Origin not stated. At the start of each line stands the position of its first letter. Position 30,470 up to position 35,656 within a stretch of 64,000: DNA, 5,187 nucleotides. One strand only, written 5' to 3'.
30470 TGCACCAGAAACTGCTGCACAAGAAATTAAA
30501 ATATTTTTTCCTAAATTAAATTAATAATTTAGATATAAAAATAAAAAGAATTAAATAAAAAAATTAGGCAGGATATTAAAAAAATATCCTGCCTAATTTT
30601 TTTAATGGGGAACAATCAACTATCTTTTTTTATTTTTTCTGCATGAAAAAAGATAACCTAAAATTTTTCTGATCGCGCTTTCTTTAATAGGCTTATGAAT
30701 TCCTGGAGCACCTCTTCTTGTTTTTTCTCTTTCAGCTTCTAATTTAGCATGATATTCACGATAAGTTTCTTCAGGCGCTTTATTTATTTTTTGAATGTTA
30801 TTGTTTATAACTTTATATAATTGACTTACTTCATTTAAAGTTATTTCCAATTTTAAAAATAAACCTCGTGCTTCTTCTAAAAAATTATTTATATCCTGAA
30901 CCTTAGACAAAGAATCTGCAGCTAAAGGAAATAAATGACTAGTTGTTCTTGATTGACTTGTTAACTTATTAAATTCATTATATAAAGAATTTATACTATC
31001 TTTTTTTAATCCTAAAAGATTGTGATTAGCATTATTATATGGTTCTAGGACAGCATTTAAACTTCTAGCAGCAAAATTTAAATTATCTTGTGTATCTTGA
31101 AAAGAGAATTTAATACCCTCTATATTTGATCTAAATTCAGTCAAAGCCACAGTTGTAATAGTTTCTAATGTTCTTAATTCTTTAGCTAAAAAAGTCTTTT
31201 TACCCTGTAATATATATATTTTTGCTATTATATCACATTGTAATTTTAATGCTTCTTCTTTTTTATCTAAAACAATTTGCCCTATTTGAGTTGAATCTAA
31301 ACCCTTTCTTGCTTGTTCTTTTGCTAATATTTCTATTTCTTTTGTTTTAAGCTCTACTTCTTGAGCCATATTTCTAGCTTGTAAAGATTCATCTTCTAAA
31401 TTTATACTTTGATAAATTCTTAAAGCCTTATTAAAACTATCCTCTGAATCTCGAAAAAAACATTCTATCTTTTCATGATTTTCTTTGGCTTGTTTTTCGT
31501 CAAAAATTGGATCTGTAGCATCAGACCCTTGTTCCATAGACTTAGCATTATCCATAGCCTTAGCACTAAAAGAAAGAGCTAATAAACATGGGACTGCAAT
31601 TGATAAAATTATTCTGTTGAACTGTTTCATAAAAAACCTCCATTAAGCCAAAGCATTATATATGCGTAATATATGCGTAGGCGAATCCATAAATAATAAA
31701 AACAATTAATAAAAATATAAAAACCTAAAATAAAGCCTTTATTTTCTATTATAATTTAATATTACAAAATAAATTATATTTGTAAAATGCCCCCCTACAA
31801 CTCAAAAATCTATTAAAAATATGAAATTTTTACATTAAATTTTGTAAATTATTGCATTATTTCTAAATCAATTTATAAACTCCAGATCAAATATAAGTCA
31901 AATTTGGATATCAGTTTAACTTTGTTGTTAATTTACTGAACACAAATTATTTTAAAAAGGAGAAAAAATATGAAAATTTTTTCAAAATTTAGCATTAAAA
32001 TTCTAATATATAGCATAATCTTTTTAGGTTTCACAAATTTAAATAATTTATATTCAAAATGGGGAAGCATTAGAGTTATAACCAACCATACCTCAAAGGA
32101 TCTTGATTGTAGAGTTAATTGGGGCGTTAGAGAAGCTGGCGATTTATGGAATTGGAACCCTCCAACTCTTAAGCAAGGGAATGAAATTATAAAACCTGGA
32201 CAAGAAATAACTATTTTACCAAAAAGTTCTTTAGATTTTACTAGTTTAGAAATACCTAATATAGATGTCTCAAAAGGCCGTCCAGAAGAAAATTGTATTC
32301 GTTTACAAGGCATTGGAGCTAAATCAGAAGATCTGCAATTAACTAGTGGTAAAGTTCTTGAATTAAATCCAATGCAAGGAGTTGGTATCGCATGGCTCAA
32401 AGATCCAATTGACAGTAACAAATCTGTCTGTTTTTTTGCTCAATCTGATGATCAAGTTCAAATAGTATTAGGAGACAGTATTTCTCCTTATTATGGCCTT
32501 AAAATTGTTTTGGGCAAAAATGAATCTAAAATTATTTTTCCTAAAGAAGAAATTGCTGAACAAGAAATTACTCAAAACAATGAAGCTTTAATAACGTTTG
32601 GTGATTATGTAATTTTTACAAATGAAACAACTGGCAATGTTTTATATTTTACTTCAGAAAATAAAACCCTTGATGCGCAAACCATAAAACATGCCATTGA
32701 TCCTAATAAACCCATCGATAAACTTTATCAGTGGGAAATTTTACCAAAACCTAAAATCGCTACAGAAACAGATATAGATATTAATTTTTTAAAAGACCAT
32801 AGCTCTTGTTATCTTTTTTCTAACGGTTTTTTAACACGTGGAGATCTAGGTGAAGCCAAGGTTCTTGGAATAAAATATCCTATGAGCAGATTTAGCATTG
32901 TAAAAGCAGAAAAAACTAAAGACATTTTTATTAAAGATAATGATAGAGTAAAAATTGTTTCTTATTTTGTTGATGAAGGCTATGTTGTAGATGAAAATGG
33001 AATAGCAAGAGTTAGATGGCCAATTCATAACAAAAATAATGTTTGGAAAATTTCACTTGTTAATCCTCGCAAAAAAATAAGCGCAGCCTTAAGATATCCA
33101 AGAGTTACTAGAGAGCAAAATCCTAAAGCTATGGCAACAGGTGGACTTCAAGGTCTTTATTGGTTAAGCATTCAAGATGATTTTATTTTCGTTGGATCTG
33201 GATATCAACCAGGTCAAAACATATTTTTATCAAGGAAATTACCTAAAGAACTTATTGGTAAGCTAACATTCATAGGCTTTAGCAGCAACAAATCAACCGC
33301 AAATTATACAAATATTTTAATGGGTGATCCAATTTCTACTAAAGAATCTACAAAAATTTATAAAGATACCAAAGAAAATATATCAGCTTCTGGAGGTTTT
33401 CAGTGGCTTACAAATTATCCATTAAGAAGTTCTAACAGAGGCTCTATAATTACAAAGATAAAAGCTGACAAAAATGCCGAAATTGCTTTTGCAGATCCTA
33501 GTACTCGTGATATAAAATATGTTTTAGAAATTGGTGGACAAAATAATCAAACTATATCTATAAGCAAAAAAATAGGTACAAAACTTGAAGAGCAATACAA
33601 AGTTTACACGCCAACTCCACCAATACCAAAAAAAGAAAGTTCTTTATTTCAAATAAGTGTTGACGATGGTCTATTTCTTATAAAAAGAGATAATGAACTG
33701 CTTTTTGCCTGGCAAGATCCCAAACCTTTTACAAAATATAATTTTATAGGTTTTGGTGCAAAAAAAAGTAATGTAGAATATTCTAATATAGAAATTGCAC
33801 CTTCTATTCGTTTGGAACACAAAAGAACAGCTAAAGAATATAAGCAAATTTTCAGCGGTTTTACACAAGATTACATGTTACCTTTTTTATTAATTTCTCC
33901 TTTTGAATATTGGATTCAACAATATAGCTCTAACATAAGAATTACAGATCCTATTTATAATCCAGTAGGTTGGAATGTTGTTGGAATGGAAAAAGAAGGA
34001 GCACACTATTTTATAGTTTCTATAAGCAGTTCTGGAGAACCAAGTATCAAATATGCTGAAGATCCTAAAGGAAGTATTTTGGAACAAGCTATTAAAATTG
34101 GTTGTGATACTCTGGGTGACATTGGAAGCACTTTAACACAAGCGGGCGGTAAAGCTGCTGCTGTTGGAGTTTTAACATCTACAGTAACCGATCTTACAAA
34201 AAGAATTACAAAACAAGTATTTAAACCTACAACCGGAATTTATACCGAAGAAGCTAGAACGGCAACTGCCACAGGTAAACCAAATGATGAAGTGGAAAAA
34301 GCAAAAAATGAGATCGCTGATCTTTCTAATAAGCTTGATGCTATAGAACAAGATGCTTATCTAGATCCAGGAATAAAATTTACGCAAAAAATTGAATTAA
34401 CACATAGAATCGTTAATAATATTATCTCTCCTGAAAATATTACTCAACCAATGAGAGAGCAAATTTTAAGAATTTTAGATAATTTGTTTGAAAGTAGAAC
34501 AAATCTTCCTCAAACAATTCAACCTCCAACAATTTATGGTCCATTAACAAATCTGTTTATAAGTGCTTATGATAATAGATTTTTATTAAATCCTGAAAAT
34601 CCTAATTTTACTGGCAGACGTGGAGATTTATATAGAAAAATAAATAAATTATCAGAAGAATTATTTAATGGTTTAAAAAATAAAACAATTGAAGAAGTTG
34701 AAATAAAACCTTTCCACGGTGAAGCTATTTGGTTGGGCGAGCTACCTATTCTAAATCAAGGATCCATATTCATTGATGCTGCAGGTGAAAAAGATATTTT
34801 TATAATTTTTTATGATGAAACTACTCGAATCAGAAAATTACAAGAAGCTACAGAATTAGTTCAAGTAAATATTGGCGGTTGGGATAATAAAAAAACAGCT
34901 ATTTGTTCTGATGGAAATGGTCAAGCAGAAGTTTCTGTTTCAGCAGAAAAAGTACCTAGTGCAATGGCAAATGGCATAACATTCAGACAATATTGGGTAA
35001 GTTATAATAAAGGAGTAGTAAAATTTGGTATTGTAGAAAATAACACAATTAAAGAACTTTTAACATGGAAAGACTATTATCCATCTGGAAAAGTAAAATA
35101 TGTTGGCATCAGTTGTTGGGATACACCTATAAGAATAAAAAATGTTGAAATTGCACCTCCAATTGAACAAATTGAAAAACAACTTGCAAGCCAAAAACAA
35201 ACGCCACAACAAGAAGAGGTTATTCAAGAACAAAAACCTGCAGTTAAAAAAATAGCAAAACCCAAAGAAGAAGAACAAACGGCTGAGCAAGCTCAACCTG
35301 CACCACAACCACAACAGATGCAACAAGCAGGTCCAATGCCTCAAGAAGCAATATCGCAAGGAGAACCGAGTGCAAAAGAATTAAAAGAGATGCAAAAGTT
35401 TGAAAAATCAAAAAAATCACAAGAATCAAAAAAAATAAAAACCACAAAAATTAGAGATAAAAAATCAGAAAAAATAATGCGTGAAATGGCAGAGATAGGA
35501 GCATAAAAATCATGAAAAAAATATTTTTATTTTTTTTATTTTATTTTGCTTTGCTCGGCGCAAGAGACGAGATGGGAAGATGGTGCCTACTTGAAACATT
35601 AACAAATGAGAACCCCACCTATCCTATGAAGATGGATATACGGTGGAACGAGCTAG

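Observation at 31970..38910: Two giant tandem paralogs built from a triplicated FAMeT-like module with a MIR-like beta-trefoil inserted into the first copy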

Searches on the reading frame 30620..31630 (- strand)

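Call 3: search_protein_families(library=pfam, proteins=[window:30620-31630:-], max_evalue=1)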
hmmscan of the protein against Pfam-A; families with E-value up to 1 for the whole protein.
window:30620-31630:- (336 aa): 1 family
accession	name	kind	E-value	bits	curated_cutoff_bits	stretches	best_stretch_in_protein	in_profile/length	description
PF09969.14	DUF2203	-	0.6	11.2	24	0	251-317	5-71/122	Uncharacterized conserved protein (DUF2203)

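Call 16: search_protein_families(library=ncbifam, proteins=[window:30620-31630:-], max_evalue=0.001)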
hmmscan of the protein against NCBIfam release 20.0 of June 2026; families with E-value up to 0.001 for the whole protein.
window:30620-31630:- (336 aa): 1 family
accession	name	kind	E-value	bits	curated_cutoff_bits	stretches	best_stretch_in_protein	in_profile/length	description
TIGR03353.2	VI_chp_4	equivalog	0.00058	19.1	100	1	73-270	115-302/429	type VI secretion system baseplate subunit TssK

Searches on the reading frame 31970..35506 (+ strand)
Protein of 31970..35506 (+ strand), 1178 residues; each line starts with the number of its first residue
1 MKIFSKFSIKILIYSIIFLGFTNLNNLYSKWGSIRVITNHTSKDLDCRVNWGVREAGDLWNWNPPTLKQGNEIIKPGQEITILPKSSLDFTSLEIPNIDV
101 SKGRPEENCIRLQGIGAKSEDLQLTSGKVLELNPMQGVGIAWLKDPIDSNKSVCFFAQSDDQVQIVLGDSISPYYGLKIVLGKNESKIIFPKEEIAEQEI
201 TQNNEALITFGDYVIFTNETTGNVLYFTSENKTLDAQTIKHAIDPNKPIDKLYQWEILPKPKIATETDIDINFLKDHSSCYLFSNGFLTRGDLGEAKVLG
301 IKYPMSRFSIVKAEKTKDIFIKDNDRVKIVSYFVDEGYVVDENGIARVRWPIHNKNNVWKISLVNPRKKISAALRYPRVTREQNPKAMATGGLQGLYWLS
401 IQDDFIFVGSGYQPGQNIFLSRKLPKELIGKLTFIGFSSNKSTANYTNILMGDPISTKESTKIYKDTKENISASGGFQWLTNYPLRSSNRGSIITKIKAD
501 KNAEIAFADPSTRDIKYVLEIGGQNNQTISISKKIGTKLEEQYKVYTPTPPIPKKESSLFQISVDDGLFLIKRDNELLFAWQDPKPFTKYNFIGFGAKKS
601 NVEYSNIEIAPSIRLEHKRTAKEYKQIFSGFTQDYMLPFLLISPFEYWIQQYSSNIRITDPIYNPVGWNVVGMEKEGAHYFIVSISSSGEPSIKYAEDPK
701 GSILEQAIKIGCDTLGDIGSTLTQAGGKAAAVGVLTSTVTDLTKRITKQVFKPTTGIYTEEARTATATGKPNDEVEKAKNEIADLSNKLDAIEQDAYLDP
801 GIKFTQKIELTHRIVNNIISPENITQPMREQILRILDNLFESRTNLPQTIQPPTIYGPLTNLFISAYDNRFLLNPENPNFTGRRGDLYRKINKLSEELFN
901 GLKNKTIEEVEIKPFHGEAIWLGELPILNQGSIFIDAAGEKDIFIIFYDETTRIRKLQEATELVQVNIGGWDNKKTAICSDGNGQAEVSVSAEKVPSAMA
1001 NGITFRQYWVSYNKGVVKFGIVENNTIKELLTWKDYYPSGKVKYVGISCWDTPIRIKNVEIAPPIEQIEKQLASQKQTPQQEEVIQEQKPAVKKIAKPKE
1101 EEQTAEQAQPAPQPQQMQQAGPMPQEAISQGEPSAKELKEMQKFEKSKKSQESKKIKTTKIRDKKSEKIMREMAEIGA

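Call 3: search_protein_families(library=pfam, proteins=[window:31970-35506:+], max_evalue=1)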
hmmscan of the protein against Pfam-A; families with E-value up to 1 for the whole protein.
window:31970-35506:+ (1178 aa): 4 families
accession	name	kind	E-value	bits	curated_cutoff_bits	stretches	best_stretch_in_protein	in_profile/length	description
PF12248.16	Methyltransf_FA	-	2.6e-29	102.2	24.2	3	935-1054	24-132/140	Farnesoic acid 0-methyl transferase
PF19763.6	DUF6250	-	0.052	13.8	26.9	1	517-605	75-163/165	Domain of unknown function (DUF6250)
PF06691.16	DUF1189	-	0.17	11.8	28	1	179-252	81-156/244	Protein of unknown function (DUF1189)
PF06586.17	TraK_N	-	0.22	12.3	24.8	0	284-330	13-63/100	TraK N-terminal domain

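Call 6: search_solved_structures(query=window:31970-35506:+, max_evalue=1, show_alignments=2)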
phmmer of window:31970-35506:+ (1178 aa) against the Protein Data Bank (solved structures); distinct sequences matched with E-value up to 1: 0.

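Call 16: search_protein_families(library=ncbifam, proteins=[window:31970-35506:+], max_evalue=0.001)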
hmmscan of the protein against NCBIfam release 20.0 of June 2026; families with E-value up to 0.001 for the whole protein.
window:31970-35506:+ (1178 aa): 0 families

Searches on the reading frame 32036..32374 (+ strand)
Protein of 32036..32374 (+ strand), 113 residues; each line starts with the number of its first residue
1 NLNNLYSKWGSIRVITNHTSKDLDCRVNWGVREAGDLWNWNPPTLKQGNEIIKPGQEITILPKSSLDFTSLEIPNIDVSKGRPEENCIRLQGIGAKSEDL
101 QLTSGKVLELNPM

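Call 10: search_protein_families(library=pfam, max_evalue=10, proteins=[window:32036-32374:+])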
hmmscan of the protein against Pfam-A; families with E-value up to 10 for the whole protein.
seq(113 aa): 2 families
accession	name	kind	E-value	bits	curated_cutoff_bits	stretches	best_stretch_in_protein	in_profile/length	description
PF01476.26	LysM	-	0.073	13.5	20.9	1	35-60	21-42/43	LysM domain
PF03144.31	GTP_EFTU_D2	-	0.18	12.7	30.3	1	52-88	13-55/73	Elongation factor Tu domain 2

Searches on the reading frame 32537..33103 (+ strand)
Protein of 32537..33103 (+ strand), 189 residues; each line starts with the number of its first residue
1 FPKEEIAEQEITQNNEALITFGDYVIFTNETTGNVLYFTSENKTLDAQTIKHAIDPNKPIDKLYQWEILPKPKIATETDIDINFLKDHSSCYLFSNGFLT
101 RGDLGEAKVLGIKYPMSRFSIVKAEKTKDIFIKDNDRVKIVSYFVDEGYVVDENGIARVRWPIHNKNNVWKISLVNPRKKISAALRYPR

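Call 10: search_protein_families(library=pfam, max_evalue=10, proteins=[window:32537-33103:+])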
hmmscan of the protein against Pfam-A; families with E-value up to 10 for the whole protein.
seq(189 aa): 2 families
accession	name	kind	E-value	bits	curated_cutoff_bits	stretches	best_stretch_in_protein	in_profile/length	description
PF06586.17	TraK_N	-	0.034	14.9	24.8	1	95-142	13-64/100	TraK N-terminal domain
PF06691.16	DUF1189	-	0.18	11.8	28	1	3-63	95-156/244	Protein of unknown function (DUF1189)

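Call 62: search_protein_families(library=pfam, max_evalue=0.1, proteins=[window:32549-33094:+])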
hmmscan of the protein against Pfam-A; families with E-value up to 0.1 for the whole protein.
seq(182 aa): 1 family
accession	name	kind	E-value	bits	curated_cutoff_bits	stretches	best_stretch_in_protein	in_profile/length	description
PF06586.17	TraK_N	-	0.036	14.9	24.8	1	91-138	13-64/100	TraK N-terminal domain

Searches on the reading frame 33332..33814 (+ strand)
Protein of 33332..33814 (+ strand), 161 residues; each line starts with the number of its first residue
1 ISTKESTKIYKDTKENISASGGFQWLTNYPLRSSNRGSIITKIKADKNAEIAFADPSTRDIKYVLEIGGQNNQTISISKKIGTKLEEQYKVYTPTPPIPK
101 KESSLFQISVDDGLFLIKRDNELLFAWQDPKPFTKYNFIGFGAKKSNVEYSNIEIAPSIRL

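Call 10: search_protein_families(library=pfam, max_evalue=10, proteins=[window:33332-33814:+])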
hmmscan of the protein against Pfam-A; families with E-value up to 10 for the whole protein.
seq(161 aa): 2 families
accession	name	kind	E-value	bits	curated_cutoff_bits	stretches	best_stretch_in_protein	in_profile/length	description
PF12248.16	Methyltransf_FA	-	5.8e-11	42.7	24.2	1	23-152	5-136/140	Farnesoic acid 0-methyl transferase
PF19763.6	DUF6250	-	0.003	17.9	26.9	1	63-151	75-163/165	Domain of unknown function (DUF6250)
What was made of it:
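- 33389..33805 (+): p1 FAMeT module 2. PF12248 E 5.8e-11 (call 10)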

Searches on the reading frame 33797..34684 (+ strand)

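Call 10: search_protein_families(library=pfam, max_evalue=10, proteins=[window:33797-34684:+])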
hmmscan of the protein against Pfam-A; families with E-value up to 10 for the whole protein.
seq(296 aa): 1 family
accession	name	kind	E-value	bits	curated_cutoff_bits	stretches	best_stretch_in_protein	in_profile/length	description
PF01166.23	TSC22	-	0.14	12.8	30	1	163-185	13-35/57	TSC-22/dip/bun family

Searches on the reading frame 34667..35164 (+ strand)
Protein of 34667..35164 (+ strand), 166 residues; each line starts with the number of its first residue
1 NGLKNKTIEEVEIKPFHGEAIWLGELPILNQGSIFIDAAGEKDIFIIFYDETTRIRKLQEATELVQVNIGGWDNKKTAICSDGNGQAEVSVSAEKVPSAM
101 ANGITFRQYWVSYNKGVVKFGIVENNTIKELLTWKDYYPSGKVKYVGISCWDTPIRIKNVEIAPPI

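Call 10: search_protein_families(library=pfam, max_evalue=10, proteins=[window:34667-35164:+])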
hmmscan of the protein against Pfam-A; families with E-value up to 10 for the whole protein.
seq(166 aa): 3 families
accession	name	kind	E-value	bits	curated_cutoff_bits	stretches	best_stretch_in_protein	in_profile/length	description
PF12248.16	Methyltransf_FA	-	2.6e-14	53.6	24.2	1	36-156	24-133/140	Farnesoic acid 0-methyl transferase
PF09139.17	Tam41_Mmp37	-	0.0051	16.6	24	1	94-143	73-122/322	Phosphatidate cytidylyltransferase, mitochondrial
PF07661.19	MORN_2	-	0.046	14.4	29.6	1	133-145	4-16/22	MORN repeat variant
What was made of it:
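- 34691..35155 (+): p1 FAMeT module 3. PF12248 E 2.6e-14 (call 10)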
